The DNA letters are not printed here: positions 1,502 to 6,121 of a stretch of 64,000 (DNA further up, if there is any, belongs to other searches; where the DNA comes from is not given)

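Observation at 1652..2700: Isoleucyl-tRNA synthetase carries an in-frame C-terminal module of about 350 aa with HhH, zinc ribbons and a DUF835-like domain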

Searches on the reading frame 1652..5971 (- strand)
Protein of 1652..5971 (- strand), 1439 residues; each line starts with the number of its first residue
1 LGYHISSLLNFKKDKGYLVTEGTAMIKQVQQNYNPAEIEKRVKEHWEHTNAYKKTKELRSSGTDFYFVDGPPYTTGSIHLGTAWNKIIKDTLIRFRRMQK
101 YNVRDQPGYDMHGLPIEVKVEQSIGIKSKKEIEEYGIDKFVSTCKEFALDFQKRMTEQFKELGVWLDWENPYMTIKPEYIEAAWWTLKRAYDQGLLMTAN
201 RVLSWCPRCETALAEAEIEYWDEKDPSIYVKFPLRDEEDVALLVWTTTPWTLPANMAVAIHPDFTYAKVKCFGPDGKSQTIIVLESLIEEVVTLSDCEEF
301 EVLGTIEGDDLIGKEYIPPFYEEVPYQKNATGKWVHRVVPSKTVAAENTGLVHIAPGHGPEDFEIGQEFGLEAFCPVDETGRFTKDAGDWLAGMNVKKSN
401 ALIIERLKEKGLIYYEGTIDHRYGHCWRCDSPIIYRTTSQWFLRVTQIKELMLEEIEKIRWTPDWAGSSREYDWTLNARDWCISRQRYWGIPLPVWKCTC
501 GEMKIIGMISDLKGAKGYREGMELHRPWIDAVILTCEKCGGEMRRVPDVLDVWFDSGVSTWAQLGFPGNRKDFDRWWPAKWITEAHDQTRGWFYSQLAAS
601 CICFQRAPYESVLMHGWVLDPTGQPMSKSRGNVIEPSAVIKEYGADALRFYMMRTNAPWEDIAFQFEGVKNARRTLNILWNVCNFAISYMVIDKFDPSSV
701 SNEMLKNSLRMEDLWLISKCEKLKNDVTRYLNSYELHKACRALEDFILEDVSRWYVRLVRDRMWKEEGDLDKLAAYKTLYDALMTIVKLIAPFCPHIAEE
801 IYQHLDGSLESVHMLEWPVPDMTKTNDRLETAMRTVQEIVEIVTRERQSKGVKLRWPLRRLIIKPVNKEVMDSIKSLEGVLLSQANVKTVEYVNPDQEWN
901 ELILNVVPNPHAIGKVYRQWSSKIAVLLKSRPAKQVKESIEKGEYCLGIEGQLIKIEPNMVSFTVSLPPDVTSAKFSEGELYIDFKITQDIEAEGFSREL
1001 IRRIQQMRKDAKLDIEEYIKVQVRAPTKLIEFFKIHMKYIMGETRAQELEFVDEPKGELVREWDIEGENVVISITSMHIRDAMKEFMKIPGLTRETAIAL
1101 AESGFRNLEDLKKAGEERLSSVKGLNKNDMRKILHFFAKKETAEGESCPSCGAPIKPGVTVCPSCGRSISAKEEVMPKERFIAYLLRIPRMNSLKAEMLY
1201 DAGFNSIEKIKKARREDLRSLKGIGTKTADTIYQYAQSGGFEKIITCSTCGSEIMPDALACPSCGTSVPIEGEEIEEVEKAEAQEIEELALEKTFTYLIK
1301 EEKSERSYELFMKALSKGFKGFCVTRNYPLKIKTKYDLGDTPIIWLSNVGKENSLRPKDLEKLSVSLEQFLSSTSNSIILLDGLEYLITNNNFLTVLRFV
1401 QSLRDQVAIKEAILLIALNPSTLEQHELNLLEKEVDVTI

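Call 3: search_protein_families(library=pfam, proteins=[window:1652-5971:-], max_evalue=1)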
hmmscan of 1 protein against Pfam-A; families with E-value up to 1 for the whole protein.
window:1652-5971:- (1439 aa): 31 families (the best 25 are shown)
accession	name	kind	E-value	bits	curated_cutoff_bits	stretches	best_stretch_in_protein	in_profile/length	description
PF00133.28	tRNA-synt_1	-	4.9e-128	427.9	22.7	1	43-656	3-406/414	tRNA synthetases class I (I, L, M and V)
PF08264.19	Anticodon_1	-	1.5e-36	125.9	25.1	1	713-859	1-145/148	Anticodon-binding domain of tRNA ligase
PF05763.18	DUF835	-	2.7e-34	118.3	33.1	1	1302-1434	3-135/136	Protein of unknown function (DUF835)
PF09334.17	tRNA-synt_1g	-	3.7e-26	92.3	20.1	3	549-672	244-374/391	tRNA synthetases class I (M)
PF19302.4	DUF5915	-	8.7e-24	84.6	27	1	884-1075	7-193/195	Domain of unknown function (DUF5915)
PF14520.12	HHH_5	-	2e-19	70.3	27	2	1184-1236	3-55/57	Helix-hairpin-helix domain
PF12826.13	HHH_2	-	3.5e-11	43.5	27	2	1196-1244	16-63/64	Helix-hairpin-helix motif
PF00633.29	HHH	-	1.3e-09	37.9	24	1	1206-1235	1-30/30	Helix-hairpin-helix motif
PF10391.15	DNA_pol_lambd_f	-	5.3e-08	33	29.8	2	1084-1121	1-38/51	Fingers domain of DNA polymerase lambda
PF12773.13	DZR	-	3.3e-07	30.8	27.3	2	1146-1166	25-45/45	Double zinc ribbon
PF13240.11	Zn_Ribbon_1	-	1.3e-06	28.4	25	2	1148-1168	2-22/23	zinc-ribbon domain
PF01921.24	tRNA-synt_1f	-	4.3e-06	26.3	27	1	612-671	269-327/360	tRNA synthetases class I (K)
PF13248.11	Zn_ribbon_3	-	5.1e-06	26.2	27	2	1147-1166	4-23/26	zinc-ribbon domain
PF01406.26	tRNA-synt_1e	-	0.00011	22.2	27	1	602-655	230-283/301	tRNA synthetases class I (C) catalytic domain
PF18551.6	TackOD1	-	0.00012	22.2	32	0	1241-1270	71-99/188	Thaumarchaeal output domain 1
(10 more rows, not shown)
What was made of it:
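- On DUF835 (PF05763): 118.3 bits against 33.1, covering model positions 3-135 of 136 (call 3)
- Checked: Pfam matches in TTG-ORF numbering (call 3): tRNA-synt_1 43-656 (4.9e-128); Anticodon_1 713-859; DUF5915, the IleRS C-terminal domain, 884-1075; HHH_5 twice (2e-19); zinc-ribbon/DZR twice; DUF835 1302-1434 (2.7e-34, 118 bits against a cut-off of 33).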

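Call 4: search_protein_families(library=ncbifam, proteins=[window:1652-5971:-], max_evalue=1)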
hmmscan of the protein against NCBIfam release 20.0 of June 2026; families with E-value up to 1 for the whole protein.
window:1652-5971:- (1439 aa): 48 families (the best 25 are shown)
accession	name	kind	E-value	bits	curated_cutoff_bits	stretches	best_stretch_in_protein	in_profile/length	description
TIGR00392.1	ileS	equivalog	9.2e-294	976.9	621.4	1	29-872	2-858/861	isoleucine--tRNA ligase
NF000258.1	MupB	exception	3.8e-191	637.5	1900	1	39-1025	9-981/1033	mupirocin-resistant isoleucine--tRNA ligase MupB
NF000257.1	MupA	exception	6.9e-191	636.5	1900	1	40-1036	10-986/1024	mupirocin-resistant isoleucine--tRNA ligase MupA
TIGR00422.1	valS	equivalog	1.5e-165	552.5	612.1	2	348-957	267-851/863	valine--tRNA ligase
NF009687.0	PRK13208.1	equivalog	3.3e-156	521.7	738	2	349-900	267-796/801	valine--tRNA ligase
NF004349.1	PRK05729.1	equivalog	5.9e-142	474.7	704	2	347-906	260-784/860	valine--tRNA ligase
NF040702.1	ileS_w_GNAT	exception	6.6e-133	444.5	1999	2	277-843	444-994/1100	isoleucine--tRNA ligase, N-acetyltransferase domain-containing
NF011492.0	PRK14900.1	equivalog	1.1e-109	367.9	1783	2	348-893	277-799/1044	valine--tRNA ligase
NF000540.1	alt_ValS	exception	1.5e-81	274.5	900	2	387-888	333-824/827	valine--tRNA ligase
NF008957.0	PRK12300.1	subfamily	8.9e-66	222.5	677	3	32-363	3-322/946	leucine--tRNA ligase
TIGR00395.1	leuS_arch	equivalog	9.7e-52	176.1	648.5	2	392-845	397-822/938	leucine--tRNA ligase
TIGR00396.1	leuS_bact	equivalog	4.9e-51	173.8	548.4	4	33-218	1-167/843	leucine--tRNA ligase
TIGR00398.1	metG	equivalog_domain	1e-34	120.2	336.35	3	552-814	250-510/530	methionine--tRNA ligase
NF008900.0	PRK12267.1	equivalog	1e-27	96.9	598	2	549-813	224-484/648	methionine--tRNA ligase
NF001100.0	PRK00133.1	equivalog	1.1e-24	87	587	2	425-822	174-514/676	methionine--tRNA ligase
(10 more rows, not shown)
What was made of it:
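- On Isoleucyl-tRNA synthetase (class Ia, TIGR00392): 977 bits against a cut-off of 621 (call 4)
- Checked: NCBIfam ileS TIGR00392 scores 977 bits against a cut-off of 621 (call 4).
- Intact enzyme: TIGR00392 above its cut-off (call 4).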

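Call 6: find_encoding_contigs(protein=window:1655-5899:-, flank=8000, max_places=6)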
Protein window:1655-5899:- (1415 aa): no gene with exactly this product is on record in the collection.
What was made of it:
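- Tried and rejected: The exact 1415-aa product is not on record in the contig index (call 6).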
